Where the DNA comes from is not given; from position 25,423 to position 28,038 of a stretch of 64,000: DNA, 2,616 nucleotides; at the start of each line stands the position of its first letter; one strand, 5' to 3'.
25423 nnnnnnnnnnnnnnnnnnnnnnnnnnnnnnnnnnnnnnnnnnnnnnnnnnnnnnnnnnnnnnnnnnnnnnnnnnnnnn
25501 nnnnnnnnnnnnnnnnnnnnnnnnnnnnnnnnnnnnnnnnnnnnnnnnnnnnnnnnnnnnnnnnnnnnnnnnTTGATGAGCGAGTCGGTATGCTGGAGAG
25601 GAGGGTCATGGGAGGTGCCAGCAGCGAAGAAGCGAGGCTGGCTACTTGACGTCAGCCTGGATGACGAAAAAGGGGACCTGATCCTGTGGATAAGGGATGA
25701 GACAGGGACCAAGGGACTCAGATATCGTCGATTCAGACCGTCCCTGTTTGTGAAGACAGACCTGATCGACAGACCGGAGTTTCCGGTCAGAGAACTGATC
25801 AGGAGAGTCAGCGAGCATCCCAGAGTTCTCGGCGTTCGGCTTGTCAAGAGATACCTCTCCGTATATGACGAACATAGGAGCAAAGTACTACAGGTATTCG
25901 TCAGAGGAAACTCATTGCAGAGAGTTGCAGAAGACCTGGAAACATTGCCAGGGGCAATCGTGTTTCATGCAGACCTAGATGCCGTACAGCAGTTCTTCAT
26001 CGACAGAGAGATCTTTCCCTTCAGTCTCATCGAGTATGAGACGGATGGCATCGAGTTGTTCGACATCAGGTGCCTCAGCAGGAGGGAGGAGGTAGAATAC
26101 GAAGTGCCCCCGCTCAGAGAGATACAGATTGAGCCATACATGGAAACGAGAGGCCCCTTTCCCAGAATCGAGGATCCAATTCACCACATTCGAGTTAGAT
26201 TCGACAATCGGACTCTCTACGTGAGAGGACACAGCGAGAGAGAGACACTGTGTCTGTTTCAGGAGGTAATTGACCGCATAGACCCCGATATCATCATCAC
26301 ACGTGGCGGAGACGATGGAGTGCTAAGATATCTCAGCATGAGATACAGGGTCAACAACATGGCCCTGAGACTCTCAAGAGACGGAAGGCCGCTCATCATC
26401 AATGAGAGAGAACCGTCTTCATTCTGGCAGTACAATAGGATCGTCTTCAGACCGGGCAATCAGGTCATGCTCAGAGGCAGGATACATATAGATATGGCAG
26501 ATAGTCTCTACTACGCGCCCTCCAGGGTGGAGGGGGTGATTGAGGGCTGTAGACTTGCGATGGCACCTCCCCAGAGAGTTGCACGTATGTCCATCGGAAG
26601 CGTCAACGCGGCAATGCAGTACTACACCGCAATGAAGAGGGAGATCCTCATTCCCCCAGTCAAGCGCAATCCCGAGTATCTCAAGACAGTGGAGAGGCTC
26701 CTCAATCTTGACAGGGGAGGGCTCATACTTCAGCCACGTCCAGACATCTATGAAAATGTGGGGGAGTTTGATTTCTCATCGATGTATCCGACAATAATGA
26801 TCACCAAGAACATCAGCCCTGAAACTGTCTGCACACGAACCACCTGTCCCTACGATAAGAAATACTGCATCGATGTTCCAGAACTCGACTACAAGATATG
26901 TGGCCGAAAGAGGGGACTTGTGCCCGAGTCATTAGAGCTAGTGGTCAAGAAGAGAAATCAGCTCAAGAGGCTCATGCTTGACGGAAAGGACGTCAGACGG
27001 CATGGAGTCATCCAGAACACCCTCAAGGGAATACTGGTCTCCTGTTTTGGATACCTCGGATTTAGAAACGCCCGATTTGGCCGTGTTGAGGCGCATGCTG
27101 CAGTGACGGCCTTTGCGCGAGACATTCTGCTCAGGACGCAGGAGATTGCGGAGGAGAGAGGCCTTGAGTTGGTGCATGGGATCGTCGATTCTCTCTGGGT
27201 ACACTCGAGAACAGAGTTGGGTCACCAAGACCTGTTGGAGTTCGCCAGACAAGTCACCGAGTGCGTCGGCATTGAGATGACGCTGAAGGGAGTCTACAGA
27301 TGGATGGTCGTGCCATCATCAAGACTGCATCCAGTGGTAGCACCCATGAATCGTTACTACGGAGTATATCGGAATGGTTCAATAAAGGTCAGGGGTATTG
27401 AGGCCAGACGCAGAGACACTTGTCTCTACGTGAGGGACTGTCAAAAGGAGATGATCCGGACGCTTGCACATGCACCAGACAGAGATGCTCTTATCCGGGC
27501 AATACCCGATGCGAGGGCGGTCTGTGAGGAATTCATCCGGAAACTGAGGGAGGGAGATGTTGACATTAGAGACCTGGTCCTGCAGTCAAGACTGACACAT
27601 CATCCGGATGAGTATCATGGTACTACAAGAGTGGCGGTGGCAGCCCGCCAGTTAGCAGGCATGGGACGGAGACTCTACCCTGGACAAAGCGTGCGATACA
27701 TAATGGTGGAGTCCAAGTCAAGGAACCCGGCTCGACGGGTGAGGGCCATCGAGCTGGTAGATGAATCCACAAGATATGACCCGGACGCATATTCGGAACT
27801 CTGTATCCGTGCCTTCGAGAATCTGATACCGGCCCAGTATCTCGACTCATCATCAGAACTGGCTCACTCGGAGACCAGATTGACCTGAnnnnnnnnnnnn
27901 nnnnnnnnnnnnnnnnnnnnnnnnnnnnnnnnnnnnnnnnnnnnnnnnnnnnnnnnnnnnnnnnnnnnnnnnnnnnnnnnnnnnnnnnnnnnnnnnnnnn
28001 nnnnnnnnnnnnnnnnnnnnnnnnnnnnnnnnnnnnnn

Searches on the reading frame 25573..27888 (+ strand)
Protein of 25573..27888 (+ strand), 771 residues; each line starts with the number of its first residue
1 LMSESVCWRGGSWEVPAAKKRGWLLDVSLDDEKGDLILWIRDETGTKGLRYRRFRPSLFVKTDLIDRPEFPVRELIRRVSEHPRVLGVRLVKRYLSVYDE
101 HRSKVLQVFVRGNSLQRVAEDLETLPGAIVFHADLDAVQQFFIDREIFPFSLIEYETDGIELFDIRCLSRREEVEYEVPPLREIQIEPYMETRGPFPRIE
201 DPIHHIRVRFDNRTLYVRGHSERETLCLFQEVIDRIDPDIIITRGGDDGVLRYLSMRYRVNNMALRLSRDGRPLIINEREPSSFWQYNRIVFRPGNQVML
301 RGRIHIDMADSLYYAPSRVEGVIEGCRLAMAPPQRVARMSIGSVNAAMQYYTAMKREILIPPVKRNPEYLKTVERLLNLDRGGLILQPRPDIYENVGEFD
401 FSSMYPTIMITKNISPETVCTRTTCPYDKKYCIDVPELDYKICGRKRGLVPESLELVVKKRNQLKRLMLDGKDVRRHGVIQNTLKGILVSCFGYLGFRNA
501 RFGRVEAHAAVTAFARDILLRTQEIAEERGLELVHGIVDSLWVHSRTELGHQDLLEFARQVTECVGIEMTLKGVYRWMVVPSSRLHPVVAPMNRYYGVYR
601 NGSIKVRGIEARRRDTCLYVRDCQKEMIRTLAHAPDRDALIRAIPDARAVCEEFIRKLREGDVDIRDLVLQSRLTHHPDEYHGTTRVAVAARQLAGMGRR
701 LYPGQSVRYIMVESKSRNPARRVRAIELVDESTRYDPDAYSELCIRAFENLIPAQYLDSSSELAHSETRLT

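Call 51: search_protein_families(library=pfam, proteins=[window:25573-27888:+], max_evalue=0.00001)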
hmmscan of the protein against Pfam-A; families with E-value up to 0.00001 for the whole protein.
window:25573-27888:+ (771 aa): 2 families
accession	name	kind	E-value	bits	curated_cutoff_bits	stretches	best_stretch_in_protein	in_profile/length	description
PF00136.26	DNA_pol_B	-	3.4e-32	112.3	23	1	381-742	44-440/453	DNA polymerase family B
PF03104.25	DNA_pol_B_exo1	-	7.6e-06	25.9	23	0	220-310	141-226/242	DNA polymerase family B, exonuclease domain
